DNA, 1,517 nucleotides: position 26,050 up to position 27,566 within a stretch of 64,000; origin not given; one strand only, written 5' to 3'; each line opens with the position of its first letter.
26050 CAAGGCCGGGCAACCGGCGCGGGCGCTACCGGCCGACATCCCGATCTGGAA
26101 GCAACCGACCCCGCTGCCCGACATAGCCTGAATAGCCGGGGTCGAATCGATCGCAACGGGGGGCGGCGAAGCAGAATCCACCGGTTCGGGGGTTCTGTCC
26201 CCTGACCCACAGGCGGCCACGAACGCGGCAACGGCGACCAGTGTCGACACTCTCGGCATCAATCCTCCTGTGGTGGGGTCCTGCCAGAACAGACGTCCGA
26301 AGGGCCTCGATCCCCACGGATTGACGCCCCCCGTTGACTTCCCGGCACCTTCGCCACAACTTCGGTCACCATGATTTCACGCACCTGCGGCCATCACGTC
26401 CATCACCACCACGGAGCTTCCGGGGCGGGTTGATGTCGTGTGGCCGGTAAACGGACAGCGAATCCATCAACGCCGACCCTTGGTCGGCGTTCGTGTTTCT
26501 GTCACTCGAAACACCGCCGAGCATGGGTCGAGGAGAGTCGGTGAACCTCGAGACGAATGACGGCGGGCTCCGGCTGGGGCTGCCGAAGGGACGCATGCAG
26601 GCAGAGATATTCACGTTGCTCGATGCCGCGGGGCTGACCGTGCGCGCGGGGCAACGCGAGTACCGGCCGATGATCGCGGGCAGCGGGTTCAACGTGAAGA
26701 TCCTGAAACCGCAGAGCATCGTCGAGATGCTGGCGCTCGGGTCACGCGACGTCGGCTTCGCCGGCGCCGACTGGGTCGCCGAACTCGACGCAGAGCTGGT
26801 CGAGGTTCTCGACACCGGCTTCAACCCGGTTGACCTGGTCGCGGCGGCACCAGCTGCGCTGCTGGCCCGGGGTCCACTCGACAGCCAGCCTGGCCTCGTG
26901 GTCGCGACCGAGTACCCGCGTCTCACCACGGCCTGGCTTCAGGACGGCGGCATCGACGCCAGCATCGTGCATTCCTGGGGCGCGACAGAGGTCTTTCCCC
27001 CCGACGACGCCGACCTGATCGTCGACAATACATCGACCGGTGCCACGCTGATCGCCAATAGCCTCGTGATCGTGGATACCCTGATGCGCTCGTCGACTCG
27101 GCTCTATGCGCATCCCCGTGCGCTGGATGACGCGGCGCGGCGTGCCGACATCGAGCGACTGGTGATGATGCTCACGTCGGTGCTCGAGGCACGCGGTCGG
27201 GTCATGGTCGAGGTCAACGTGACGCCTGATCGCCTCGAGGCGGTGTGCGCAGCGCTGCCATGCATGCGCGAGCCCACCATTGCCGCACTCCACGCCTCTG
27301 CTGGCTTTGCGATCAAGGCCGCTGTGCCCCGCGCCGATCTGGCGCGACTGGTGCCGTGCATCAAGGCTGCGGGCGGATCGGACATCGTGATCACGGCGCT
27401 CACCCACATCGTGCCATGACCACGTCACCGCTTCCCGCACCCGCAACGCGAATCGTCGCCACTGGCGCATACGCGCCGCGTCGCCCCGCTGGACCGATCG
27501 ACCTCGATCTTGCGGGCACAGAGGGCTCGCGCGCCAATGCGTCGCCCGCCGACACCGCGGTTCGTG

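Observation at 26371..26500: Histidine-rich leader peptide plus terminator: a classical-type his attenuator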

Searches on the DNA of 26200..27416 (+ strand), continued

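Call 54: search_with_rna_model(model_id=R1, sources=[window, L201, L202, L203, L204, L205, L206, L207, L208, L209, L211, L212, L213, L214, L215, L216, L217, L218, L219, L221, L222, L223, L224, L225, L226, L227, L228, L229, L231, L232, L233, L234, L235, L236, L237, L239, L240, L242, L243, L244, L245, L246, L247, L248, L250, L251, L252, L253, L254, L255, L256, L257, L258, L259, L260, L261, L262, L263, L264, L265, L266, L267, L268, L269, L270, L271, L272, L273, L274, L275, L277, L278, L279, L280, L281, L283, L284, L285, L286, L287, L288, L289, L290, L291, L292, L293, L295, L296, L297, L298, L299, L300, L301, L302, L303, L304, L305, L307, L308, L309], max_evalue=1e-10, make_alignment=true)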
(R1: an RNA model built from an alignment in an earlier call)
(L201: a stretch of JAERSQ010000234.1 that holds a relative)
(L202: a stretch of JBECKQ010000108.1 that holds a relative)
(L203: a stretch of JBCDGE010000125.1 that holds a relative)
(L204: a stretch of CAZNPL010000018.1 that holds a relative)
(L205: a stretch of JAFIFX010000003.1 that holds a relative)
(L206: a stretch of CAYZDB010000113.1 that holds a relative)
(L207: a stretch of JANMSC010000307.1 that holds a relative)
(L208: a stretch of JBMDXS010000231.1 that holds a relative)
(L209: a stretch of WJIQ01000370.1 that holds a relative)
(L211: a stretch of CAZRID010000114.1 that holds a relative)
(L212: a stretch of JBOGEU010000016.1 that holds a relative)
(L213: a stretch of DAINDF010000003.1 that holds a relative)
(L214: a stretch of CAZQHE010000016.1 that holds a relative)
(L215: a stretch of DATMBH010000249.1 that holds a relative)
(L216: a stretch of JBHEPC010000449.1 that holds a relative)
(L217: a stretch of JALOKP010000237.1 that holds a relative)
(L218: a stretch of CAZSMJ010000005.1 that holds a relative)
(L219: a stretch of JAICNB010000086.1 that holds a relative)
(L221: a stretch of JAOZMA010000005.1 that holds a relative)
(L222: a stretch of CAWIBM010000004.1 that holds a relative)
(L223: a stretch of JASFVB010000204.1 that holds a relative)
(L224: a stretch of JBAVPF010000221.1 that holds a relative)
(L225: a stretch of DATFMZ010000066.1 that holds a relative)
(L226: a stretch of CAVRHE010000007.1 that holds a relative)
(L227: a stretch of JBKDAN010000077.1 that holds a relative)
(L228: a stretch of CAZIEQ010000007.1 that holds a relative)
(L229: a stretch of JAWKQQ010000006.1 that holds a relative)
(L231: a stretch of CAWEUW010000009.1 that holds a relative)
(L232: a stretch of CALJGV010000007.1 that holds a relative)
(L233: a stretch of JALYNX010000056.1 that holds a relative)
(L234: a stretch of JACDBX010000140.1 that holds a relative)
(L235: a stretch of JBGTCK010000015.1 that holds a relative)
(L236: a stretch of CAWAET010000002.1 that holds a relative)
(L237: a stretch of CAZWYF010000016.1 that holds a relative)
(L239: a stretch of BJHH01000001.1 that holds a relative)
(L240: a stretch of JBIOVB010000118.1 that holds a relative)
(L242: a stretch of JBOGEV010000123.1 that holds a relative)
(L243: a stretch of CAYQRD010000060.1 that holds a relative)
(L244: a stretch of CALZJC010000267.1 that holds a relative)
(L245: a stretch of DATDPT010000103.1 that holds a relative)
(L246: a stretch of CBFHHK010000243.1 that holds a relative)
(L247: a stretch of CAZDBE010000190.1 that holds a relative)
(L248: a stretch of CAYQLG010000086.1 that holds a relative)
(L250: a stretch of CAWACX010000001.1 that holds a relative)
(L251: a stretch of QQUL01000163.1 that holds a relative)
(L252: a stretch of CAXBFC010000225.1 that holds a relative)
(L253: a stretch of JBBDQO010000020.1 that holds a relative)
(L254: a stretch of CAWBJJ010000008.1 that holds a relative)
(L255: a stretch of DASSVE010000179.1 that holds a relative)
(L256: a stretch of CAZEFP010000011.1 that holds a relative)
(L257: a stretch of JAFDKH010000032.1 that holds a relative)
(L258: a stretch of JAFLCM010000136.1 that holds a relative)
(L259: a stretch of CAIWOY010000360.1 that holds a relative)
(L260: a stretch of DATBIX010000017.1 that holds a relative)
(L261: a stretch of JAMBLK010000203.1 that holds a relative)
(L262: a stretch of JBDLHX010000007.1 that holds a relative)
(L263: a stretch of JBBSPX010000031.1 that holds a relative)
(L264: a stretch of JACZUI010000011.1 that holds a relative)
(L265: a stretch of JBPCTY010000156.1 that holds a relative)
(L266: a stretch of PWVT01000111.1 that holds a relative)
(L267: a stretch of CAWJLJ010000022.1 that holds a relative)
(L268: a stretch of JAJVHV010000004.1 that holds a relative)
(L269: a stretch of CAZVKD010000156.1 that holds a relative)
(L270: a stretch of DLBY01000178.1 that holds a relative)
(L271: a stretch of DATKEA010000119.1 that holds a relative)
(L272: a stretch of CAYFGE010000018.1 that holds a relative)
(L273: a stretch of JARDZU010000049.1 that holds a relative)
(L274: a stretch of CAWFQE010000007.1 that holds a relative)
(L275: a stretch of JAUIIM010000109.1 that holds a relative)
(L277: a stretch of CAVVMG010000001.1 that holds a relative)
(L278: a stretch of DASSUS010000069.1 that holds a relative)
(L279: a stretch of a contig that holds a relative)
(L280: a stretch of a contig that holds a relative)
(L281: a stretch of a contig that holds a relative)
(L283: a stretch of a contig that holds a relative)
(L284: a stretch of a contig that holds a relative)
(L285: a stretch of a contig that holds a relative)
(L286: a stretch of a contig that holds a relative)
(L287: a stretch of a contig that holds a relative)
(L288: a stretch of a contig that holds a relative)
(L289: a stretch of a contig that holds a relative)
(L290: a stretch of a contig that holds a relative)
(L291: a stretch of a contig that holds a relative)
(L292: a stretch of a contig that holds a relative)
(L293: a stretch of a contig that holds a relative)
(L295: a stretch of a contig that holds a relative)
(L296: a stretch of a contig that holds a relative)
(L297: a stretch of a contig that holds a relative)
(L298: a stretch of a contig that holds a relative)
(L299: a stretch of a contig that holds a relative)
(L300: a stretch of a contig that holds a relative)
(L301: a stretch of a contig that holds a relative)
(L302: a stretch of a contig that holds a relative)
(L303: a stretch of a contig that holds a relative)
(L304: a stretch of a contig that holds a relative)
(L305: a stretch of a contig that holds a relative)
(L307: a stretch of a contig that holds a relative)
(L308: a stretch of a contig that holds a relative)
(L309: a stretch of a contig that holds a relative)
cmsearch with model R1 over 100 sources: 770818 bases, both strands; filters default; matches with E-value up to 1e-10: 99.
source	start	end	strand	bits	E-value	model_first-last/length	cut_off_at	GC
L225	1605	1740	+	104.9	1.3e-28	1-129/129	no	0.66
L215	4036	4170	-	96.8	3.5e-26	1-129/129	no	0.64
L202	819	950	+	94.8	1.4e-25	1-129/129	no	0.57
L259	9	134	-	94.2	2.2e-25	1-129/129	no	0.58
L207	158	287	+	93.8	2.8e-25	1-129/129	no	0.61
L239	3741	3872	+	92.8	5.8e-25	1-129/129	no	0.62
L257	6930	7049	-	92.7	6e-25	1-129/129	no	0.52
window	26374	26502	+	90.8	2.2e-24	1-129/129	no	0.6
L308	3907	4036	-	90.4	3e-24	1-129/129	no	0.6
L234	2618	2746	-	88.6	1e-23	1-129/129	no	0.63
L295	2223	2349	-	88.2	1.4e-23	1-129/129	no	0.68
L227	447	574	+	87.8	1.8e-23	1-129/129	no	0.57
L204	1399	1527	-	87.8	1.8e-23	1-129/129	no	0.57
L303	2265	2392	-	86.9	3.4e-23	1-129/129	no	0.6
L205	204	331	-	86.6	4e-23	1-129/129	no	0.62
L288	728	850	+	85.7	7.8e-23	1-129/129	no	0.58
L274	6364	6489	+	85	1.2e-22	1-129/129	no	0.65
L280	1232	1360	+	84.9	1.3e-22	1-129/129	no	0.63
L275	2953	3073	+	84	2.5e-22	1-129/129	no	0.56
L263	6294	6434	+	81.9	1e-21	1-129/129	no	0.62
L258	6266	6395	-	80.9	2.1e-21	1-129/129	no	0.62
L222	5244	5372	-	80.5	2.7e-21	1-129/129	no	0.68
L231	5339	5467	+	80.5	2.7e-21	1-129/129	no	0.68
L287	1516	1644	+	79.4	5.7e-21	1-129/129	no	0.67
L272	6693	6818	+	78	1.6e-20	1-129/129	no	0.71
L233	5988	6111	-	76.2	5.2e-20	1-129/129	no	0.62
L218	3908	4034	-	74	2.4e-19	1-129/129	no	0.6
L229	612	741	+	73.8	2.7e-19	1-129/129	no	0.65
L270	228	360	+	73.8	2.8e-19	1-129/129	no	0.66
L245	6029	6155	-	73.1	4.5e-19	1-129/129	no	0.63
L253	4437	4563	+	72.8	5.5e-19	1-129/129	no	0.63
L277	6570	6696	-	72.2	8.5e-19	1-129/129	no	0.64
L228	5051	5180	-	71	2e-18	1-129/129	no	0.62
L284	6725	6859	-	70.7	2.4e-18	1-129/129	no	0.63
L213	1469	1596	+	70.5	2.7e-18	1-129/129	no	0.7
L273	5764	5888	-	70.3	3.1e-18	1-129/129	no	0.61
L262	5934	6059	-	70.2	3.4e-18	1-129/129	no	0.58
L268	4879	5013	-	70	3.9e-18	1-129/129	no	0.63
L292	7426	7553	+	69.6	5.2e-18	1-129/129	no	0.64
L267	4375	4499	+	69.5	5.3e-18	1-129/129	no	0.59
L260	2773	2897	-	69.2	6.5e-18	1-129/129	no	0.65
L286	1144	1268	-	68.4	1.1e-17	1-129/129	no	0.61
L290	52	180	-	68.3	1.2e-17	1-129/129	no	0.64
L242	6766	6888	+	68.3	1.3e-17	1-129/129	no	0.63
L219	479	602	-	67.9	1.6e-17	1-129/129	no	0.64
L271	5318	5442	-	67.8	1.7e-17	1-129/129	no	0.64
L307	958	1077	-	67.8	1.8e-17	1-129/129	no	0.62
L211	969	1074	-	67.5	2.2e-17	21-129/129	no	0.64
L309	6248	6368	-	66.6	4e-17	1-129/129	no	0.57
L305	6340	6472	+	66.2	5.2e-17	1-129/129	no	0.63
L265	576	695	+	65.8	6.8e-17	1-129/129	no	0.59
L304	5290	5424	-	65.4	9.3e-17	1-129/129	no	0.6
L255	6463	6591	-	65.1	1.1e-16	1-129/129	no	0.59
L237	7583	7715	-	64.7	1.5e-16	1-129/129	no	0.7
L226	2896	3020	-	64.2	2.1e-16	1-129/129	no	0.6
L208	1904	2027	+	64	2.4e-16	1-129/129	no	0.62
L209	301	431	-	64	2.4e-16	1-129/129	no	0.68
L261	6181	6309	+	63.2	4.1e-16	1-129/129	no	0.58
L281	3270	3396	+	63.2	4.2e-16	1-129/129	no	0.61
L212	1126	1250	+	62.8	5.6e-16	1-129/129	no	0.63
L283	3570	3701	-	62.7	6e-16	1-129/129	no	0.58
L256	1393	1521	-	62.4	7e-16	1-129/129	no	0.66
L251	3066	3185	-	62.1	8.6e-16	1-129/129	no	0.53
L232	3877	4005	+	62.1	9.1e-16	1-129/129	no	0.67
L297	7369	7500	-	62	9.7e-16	1-129/129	no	0.58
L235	2947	3068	-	61.9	1e-15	1-129/129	no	0.57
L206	5499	5608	+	61.8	1.1e-15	1-129/129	no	0.67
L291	4523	4644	-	61.8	1.1e-15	1-129/129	no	0.61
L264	5054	5178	+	61.3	1.6e-15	1-129/129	no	0.58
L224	1214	1335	+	60.8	2.3e-15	1-129/129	no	0.58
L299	3475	3590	+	60.7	2.3e-15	1-129/129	no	0.54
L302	2371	2497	-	60.6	2.5e-15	1-129/129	no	0.61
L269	906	1044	+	60.4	2.9e-15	1-129/129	no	0.65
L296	2878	2987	+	60.1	3.6e-15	1-129/129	no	0.69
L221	4737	4865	+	60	3.7e-15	1-129/129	no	0.6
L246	3543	3674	+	59.9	4e-15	1-129/129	no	0.66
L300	7431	7549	-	59.7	4.6e-15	1-129/129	no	0.73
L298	1044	1172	-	59.4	5.9e-15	1-129/129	no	0.65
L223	3361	3485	-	59.3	6.3e-15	1-129/129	no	0.61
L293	6673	6797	+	59.2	6.4e-15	1-129/129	no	0.62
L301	4157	4286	+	58.4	1.1e-14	1-129/129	no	0.7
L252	5921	6043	-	57.8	1.7e-14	1-129/129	no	0.6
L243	6837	6966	-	57.2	2.6e-14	1-129/129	no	0.57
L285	5032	5150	+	56.2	5.2e-14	1-129/129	no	0.55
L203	5343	5477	-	56.2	5.3e-14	1-129/129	no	0.67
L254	4348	4470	+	55.6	7.8e-14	1-129/129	no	0.65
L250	2999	3121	+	55.3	9.4e-14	1-129/129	no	0.64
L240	4631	4755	-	55.2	1e-13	1-129/129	no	0.66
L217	1160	1269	+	55.1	1.1e-13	1-129/129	no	0.7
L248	2131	2255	+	54.8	1.3e-13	1-129/129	no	0.58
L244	523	648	-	53.2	4.1e-13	1-129/129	no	0.67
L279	413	537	+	53.2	4.2e-13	1-129/129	no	0.69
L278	1332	1457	+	52.3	7.4e-13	1-129/129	no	0.64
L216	4674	4814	+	51.7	1.2e-12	1-129/129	no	0.65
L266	4867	4998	-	51.1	1.8e-12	1-129/129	no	0.55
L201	461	585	-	50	3.8e-12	1-129/129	no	0.5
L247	7016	7138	+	47.2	2.6e-11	1-129/129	no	0.44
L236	7307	7434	+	46.9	3.1e-11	1-129/129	no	0.68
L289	5581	5705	+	46.6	3.8e-11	1-129/129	no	0.66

Alignment A3: 99 matches aligned to the model, 179 columns, each read 5' to 3' on its own strand. Consensus structure (alignment columns), stored with it:
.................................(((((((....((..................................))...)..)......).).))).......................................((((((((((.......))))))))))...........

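Call 60: search_rna_families(sources=[L001, L005, L008, L012, L027, L037, L050, L053, L057, L076, L078, L202, L218, L229, L237, L251, L257, L275, L289, L308], threshold=gathering)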
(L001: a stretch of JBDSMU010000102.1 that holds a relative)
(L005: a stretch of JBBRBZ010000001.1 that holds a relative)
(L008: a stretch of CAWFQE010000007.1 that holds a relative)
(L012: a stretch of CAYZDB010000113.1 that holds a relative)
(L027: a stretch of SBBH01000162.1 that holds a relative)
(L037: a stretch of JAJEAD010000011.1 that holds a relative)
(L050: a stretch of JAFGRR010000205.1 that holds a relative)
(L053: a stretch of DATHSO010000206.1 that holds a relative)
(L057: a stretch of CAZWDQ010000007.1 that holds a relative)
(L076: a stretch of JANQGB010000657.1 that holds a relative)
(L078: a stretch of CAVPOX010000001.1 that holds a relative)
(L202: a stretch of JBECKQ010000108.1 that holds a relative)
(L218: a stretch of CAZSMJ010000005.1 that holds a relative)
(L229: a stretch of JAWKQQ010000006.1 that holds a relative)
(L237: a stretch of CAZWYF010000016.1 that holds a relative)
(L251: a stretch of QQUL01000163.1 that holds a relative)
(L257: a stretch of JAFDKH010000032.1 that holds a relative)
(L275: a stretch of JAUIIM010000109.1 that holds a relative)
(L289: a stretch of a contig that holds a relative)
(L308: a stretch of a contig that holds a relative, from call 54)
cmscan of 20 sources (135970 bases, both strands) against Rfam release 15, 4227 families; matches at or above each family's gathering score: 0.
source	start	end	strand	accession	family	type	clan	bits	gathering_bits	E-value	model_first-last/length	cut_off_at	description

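Call 76: search_with_rna_model(model_id=R1, sources=[L081, L082, L083, L084, L085, L086, L087, L088, L089, L090, L091, L092, L093, L094, L095, L096, L097, L098, L099, L100, L101, L102, L103, L104, L105, L106, L107, L108, L109, L110, L111, L112, L113, L114, L115, L116, L117, L118, L119, L120, L121, L122, L123, L124, L125, L126, L127, L128, L129, L130, L131, L132, L133, L134, L135, L136, L137, L138, L139, L140, L141, L142, L143, L144, L145, L146, L147, L148, L149, L150, L151, L152, L153, L154, L155, L156, L157, L158, L159, L160, L161, L162, L163, L164, L165, L166, L167, L168, L169, L170, L171, L172, L173, L174, L175, L176, L177, L178, L179, L180], max_evalue=0.001)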
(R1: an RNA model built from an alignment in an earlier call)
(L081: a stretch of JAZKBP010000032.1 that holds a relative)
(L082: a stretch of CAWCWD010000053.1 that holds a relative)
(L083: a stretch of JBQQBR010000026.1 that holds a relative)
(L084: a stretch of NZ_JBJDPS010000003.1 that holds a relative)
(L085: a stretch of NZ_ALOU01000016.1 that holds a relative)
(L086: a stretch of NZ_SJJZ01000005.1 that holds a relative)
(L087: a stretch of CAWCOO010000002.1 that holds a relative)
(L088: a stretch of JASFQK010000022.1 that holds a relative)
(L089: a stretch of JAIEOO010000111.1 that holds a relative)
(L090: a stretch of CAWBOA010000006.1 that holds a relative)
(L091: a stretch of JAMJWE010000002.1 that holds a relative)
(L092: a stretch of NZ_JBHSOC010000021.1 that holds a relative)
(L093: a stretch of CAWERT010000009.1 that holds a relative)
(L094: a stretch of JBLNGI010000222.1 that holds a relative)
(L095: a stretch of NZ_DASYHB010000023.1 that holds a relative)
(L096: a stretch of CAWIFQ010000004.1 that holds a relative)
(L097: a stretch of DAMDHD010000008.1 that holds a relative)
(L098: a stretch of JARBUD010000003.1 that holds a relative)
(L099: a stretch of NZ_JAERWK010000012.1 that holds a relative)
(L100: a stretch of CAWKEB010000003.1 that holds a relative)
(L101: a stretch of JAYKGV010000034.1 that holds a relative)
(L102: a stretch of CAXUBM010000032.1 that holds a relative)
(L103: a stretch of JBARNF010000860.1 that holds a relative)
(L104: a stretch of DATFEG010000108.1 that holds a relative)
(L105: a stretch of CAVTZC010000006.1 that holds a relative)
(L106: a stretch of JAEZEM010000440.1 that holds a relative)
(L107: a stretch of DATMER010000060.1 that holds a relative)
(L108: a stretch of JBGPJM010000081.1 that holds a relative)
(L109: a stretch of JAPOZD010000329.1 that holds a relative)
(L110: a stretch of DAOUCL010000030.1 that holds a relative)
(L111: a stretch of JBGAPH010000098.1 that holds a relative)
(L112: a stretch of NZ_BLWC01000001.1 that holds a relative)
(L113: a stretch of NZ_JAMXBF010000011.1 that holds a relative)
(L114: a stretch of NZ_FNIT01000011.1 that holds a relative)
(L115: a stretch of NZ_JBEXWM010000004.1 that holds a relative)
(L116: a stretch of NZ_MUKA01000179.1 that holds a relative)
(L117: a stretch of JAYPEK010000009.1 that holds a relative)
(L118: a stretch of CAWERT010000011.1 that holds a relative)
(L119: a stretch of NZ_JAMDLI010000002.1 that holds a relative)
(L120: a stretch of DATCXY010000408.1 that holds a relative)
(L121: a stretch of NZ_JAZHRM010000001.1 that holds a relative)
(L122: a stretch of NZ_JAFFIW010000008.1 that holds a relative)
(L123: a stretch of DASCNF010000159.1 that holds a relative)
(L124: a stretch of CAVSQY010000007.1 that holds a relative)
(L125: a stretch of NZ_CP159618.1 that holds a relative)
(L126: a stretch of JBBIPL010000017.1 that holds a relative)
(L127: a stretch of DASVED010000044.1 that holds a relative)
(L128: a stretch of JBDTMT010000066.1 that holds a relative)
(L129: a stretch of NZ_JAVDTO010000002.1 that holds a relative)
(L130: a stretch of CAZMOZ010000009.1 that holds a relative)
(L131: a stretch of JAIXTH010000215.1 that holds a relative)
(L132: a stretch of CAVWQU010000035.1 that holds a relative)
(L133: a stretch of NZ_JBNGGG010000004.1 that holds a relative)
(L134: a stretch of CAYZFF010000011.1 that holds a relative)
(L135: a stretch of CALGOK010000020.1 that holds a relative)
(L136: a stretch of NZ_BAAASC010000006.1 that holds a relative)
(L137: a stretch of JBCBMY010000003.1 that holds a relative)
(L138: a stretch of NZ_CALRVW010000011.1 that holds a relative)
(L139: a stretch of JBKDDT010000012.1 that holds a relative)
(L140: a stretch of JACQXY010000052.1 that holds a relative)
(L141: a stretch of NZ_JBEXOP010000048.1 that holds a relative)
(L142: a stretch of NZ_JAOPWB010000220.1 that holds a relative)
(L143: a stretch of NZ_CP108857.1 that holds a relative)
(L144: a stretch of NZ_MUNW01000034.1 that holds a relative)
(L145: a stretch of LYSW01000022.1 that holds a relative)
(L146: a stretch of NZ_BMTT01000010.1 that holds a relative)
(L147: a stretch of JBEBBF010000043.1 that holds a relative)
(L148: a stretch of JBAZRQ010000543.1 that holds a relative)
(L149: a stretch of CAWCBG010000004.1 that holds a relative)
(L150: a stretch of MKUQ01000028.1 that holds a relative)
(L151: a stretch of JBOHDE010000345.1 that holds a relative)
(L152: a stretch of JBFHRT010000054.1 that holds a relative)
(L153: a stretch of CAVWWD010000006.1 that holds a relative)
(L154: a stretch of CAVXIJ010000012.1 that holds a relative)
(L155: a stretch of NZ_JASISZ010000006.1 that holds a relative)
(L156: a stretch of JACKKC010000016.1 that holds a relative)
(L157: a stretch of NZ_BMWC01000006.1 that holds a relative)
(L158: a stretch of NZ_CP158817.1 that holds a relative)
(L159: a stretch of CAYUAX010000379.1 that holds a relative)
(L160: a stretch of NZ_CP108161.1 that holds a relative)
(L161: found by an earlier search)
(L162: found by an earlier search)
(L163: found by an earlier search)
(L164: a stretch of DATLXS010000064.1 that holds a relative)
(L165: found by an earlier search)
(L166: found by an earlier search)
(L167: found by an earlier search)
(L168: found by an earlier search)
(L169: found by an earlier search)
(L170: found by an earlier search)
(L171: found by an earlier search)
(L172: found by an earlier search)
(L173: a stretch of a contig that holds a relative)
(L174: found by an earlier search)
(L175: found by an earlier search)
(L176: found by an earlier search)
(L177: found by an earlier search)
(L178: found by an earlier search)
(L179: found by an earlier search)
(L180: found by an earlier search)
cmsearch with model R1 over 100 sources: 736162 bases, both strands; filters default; matches with E-value up to 0.001: 13.
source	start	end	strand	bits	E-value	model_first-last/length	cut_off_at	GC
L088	4185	4321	+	82.3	7.5e-22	1-129/129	no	0.61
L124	1365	1488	-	56.8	3.2e-14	1-129/129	no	0.58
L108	804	941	+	54.6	1.5e-13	1-129/129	no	0.64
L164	2410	2535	+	53.2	3.9e-13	1-129/129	no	0.6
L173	2633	2759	+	52.1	8.7e-13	1-129/129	no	0.7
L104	2921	3046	-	51.5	1.3e-12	1-129/129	no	0.65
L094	1920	2046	+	51.2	1.6e-12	1-129/129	no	0.66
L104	2856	2968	+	25.5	7.7e-05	1-129/129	no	0.66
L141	1167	1264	+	24.3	0.00019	28-119/129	no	0.68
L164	2499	2533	-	23.7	0.00028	86-118/129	no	0.74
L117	3417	3550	+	23.2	0.00038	1-129/129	no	0.65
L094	2009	2043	-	23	0.00044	87-118/129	no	0.74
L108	906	930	-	21.8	0.001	95-118/129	no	0.76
